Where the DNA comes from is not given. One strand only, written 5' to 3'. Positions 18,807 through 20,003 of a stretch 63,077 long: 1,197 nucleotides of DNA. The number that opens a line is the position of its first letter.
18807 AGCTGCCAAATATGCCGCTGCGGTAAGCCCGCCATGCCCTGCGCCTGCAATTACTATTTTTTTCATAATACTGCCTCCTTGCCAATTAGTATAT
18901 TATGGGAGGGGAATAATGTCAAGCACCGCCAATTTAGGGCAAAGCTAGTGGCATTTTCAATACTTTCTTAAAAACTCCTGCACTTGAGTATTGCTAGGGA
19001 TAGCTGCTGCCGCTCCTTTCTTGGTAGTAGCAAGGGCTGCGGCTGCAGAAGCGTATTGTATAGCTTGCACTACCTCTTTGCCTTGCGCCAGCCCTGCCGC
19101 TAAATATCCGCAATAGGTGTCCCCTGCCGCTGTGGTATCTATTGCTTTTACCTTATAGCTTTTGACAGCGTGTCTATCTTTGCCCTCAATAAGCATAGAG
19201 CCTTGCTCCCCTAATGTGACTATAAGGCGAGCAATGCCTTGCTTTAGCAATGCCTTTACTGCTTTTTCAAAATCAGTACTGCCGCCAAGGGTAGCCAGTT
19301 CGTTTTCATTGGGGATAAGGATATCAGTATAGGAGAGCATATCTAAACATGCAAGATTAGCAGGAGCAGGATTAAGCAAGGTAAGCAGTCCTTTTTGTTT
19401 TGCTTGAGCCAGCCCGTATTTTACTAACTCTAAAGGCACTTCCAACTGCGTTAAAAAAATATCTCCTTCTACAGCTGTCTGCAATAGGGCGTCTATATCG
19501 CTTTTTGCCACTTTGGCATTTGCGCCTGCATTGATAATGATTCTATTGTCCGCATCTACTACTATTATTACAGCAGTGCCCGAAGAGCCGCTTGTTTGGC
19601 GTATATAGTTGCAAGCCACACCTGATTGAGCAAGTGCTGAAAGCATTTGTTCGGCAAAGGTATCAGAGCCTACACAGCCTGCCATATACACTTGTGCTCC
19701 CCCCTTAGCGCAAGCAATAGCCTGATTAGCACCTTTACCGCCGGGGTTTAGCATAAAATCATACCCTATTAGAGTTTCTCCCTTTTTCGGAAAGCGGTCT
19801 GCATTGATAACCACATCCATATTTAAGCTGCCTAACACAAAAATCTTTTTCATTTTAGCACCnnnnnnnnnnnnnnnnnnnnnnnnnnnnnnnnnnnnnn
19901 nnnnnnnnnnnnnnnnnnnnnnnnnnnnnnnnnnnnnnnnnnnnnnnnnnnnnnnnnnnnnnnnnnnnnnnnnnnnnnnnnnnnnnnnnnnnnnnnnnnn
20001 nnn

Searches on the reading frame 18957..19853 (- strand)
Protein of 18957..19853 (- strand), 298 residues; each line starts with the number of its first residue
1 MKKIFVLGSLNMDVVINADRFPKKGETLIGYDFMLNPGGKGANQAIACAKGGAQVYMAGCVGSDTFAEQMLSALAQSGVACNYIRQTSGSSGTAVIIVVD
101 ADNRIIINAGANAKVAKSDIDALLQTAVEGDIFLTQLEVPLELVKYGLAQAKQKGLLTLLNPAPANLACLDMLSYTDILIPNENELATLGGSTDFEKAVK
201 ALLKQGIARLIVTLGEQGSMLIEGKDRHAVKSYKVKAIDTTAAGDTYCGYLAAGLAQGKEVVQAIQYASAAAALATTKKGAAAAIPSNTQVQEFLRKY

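Call 4: search_protein_families(library=pfam, proteins=[window:18957-19853:-])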
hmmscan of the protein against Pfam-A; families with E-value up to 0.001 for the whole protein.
window:18957-19853:- (298 aa): 2 families
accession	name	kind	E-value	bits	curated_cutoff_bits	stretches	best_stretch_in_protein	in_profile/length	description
PF00294.29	PfkB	-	2.4e-63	214.7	25.8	1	1-287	1-301/302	pfkB family carbohydrate kinase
PF08543.17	Phos_pyr_kin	-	1.7e-08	34.6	27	1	169-271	113-227/246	Phosphomethylpyrimidine kinase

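Call 5: search_protein_families(library=ncbifam, proteins=[window:18957-19853:-])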
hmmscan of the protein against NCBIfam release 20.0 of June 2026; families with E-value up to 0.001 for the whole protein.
window:18957-19853:- (298 aa): 29 families (the best 25 are shown)
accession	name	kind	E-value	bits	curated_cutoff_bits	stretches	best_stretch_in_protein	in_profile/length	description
TIGR02152.1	D_ribokin_bact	equivalog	5.8e-93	311.5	299.65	1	4-293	1-298/298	ribokinase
NF008353.0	PRK11142.1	equivalog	1.7e-78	264.2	341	1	1-297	2-305/307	ribokinase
TIGR04382.1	myo_inos_iolC_N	equivalog_domain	4.5e-30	105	300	2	171-295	184-309/309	5-dehydro-2-deoxygluconokinase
NF041134.1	R1P_kin_Thcocales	equivalog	4.5e-28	98.5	500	1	5-292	4-279/291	ADP-dependent ribose-1-phosphate kinase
NF053626.1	RibKinHalex1628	equivalog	9.3e-28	97.5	330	1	1-296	1-292/293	ATP-dependent ribose-1-phosphate kinase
NF006957.1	PRK09434.1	equivalog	2.9e-25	89.4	450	2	172-290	176-301/302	fructokinase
NF049991.1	TagKinase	equivalog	2.1e-23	82.6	420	1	47-296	50-316/321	tagatose kinase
NF040938.1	KDG_KDGal_kin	equivalog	3.5e-23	82.2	400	1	39-296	31-304/305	bifunctional 2-dehydro-3-deoxygluconokinase/2-dehydro-3-deoxygalactonokinase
TIGR03168.1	1-PFK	subfamily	5.2e-23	81.4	216.4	1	12-287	10-293/305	hexose kinase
TIGR03828.1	pfkB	equivalog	9.3e-23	80.7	292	1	12-285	10-291/305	1-phosphofructokinase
TIGR02198.1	rfaE_dom_I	equivalog_domain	6.6e-20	71.5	345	1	38-284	47-305/315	D-glycero-beta-D-manno-heptose-7-phosphate kinase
NF008454.0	PRK11316.1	equivalog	4.3e-19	68.5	521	1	37-285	50-304/475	bifunctional D-glycero-beta-D-manno-heptose-7-phosphate kinase/D-glycero-beta-D-manno-heptose 1-phosphate adenylyltransferase HldE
NF007321.0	PRK09813.1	equivalog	2.5e-17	63.2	247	2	195-278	174-257/261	fructoselysine 6-kinase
NF041164.1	NucKinThplmales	equivalog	2.6e-15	56.4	450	2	171-278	169-274/295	nucleoside kinase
NF047869.1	myo_kin_aldol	exception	7.7e-15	54.2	600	1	138-296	169-332/586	bifunctional 5-dehydro-2-deoxygluconokinase/5-dehydro-2-deoxyphosphogluconate aldolase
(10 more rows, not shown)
